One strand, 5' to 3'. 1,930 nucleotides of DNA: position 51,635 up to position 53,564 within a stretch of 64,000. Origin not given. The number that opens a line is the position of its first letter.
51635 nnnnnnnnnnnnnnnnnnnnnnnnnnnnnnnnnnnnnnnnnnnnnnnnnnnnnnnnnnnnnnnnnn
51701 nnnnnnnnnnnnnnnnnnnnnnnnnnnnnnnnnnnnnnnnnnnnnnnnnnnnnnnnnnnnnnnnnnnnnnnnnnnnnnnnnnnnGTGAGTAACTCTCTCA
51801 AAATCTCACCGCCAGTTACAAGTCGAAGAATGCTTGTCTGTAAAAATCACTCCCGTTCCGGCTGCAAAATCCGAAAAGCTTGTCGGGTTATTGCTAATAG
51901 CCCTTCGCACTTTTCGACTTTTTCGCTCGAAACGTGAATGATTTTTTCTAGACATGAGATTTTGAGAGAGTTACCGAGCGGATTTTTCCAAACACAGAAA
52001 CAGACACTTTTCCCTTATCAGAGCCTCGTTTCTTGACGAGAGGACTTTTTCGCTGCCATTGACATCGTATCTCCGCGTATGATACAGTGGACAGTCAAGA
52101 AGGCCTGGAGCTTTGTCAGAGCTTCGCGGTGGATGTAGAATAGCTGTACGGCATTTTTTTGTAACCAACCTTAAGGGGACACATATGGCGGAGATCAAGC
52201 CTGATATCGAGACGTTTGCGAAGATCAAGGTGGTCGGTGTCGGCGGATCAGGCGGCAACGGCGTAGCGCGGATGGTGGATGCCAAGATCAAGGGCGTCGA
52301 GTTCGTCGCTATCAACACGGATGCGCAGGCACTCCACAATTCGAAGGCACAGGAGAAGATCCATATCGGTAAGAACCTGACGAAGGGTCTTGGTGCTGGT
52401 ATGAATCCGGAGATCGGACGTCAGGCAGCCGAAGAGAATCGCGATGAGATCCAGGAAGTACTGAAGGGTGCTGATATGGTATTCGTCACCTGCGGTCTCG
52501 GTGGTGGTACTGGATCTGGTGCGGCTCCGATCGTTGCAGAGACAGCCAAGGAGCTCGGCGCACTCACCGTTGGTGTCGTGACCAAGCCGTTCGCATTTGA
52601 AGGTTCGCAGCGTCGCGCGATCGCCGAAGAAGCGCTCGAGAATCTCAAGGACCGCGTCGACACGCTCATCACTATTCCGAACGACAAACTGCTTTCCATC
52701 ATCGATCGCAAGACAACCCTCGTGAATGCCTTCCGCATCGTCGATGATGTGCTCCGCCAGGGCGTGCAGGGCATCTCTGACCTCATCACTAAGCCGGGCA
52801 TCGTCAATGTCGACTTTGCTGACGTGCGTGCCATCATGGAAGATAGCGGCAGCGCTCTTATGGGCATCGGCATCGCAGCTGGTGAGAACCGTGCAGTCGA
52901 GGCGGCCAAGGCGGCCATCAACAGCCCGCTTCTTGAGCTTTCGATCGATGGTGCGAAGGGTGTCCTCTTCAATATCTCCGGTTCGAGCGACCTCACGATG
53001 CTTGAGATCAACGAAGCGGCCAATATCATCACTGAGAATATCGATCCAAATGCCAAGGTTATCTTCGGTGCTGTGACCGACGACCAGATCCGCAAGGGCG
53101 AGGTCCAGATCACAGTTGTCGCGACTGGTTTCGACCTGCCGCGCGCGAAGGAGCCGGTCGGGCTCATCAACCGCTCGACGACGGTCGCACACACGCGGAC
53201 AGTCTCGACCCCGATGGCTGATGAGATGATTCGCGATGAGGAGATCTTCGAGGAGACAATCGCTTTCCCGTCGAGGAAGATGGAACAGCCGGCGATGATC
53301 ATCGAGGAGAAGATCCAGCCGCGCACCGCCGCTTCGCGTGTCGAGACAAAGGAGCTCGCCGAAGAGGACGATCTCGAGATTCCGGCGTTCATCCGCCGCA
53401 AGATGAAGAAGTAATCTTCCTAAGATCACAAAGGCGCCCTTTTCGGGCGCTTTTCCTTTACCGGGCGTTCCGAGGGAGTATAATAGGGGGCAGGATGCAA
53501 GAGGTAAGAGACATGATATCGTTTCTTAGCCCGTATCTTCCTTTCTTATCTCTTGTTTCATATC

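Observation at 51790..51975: Second copy of the TIR-bounded 186 bp element, between ftsA and ftsZ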

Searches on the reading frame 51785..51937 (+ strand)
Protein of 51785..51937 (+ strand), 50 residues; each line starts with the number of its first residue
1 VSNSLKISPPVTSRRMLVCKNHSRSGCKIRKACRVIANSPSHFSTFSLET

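Call 13: search_protein_families(library=pfam, proteins=[window:51785-51937:+])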
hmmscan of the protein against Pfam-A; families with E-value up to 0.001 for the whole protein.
window:51785-51937:+ (50 aa): 0 families

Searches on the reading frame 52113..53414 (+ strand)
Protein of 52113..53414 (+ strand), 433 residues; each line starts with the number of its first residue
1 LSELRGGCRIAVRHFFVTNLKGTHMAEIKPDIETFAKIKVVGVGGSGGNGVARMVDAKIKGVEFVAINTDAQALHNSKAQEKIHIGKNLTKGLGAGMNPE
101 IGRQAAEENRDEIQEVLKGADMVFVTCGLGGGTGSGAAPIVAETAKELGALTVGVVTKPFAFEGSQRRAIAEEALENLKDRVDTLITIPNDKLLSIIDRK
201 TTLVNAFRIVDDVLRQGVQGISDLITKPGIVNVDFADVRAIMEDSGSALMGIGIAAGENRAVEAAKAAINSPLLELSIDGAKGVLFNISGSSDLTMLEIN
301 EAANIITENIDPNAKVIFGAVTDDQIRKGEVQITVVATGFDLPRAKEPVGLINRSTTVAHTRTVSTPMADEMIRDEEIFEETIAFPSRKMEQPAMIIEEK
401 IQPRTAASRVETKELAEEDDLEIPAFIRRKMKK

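Call 13: search_protein_families(library=pfam, proteins=[window:52113-53414:+])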
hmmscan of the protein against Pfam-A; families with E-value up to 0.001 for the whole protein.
window:52113-53414:+ (433 aa): 2 families
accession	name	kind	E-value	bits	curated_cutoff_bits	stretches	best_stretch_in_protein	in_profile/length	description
PF00091.31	Tubulin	-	9.2e-51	173.3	33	1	37-198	1-190/190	Tubulin/FtsZ family, GTPase domain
PF12327.13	FtsZ_C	-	4.4e-33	113.9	27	1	246-341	1-95/95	FtsZ family, C-terminal domain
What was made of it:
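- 52185..53414 (+): ftsZ coding sequence. Pfam Tubulin/FtsZ_C (call 13)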

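Call 15: find_encoding_contigs(protein=window:52185-53414:+, flank=10000, max_places=10)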
Protein window:52185-53414:+ (409 aa): 1 contig read that carries it; 1 place shown.
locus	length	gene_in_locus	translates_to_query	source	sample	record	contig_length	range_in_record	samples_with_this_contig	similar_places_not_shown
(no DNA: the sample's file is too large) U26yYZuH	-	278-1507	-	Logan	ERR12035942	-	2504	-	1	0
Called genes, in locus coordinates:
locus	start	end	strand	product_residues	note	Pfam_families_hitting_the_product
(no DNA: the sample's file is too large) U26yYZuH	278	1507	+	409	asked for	PF00091:Tubulin, PF12327:FtsZ_C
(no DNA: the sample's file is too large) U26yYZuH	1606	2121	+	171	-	PF22811:Zn_ribbon_NrdR, PF03477:ATP-cone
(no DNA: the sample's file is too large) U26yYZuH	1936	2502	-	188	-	?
